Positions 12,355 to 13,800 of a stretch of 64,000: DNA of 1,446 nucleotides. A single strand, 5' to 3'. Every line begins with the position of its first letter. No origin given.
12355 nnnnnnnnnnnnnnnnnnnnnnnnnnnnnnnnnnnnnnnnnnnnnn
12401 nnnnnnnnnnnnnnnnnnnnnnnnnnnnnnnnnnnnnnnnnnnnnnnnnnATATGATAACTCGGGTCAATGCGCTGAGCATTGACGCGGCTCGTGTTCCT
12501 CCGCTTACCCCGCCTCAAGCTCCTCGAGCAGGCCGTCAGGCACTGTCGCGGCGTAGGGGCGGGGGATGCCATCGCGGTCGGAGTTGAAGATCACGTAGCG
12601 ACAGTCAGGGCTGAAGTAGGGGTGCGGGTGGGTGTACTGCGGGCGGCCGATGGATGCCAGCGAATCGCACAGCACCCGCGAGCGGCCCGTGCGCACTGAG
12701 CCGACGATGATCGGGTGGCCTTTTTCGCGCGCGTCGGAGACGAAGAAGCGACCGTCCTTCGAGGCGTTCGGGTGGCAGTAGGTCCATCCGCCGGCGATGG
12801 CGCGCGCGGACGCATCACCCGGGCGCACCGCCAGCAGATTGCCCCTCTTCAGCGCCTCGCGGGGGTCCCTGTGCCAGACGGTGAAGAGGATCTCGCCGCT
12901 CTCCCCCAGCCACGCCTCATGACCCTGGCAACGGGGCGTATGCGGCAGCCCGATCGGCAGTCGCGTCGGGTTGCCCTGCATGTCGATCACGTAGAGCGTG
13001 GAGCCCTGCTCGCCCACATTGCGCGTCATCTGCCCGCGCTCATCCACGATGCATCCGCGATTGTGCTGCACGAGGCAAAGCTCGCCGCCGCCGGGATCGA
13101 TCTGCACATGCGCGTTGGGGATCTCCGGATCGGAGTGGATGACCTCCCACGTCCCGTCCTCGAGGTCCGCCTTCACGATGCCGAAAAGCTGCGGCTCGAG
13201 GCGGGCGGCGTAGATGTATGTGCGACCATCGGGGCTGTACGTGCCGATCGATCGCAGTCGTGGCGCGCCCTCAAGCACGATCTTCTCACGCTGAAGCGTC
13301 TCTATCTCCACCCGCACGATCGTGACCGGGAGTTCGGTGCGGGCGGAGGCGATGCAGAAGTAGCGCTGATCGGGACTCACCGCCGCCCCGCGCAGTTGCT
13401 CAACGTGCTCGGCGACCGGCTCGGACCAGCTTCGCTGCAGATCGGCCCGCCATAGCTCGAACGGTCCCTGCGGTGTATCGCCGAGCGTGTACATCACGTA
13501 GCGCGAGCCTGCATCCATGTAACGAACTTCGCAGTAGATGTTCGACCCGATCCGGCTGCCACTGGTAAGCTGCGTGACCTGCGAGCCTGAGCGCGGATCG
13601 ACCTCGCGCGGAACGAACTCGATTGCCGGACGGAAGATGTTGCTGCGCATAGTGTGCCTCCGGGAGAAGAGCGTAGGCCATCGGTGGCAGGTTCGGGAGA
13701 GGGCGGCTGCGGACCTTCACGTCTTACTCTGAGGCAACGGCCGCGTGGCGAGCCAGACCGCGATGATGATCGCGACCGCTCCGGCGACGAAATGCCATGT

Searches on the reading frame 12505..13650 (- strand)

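Call 3: search_protein_families(library=pfam, proteins=[window:12505-13650:-], max_evalue=0.01)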
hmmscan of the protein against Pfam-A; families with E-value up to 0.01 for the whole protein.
window:12505-13650:- (381 aa): 2 families
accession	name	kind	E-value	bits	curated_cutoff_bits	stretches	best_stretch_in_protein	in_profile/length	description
PF14583.12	Pectate_lyase22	-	1.1e-07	31.4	30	1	335-373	347-385/386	Oligogalacturonate lyase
PF07676.18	PD40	-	0.0007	19.9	20.9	0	344-361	14-32/38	WD40-like Beta Propeller Repeat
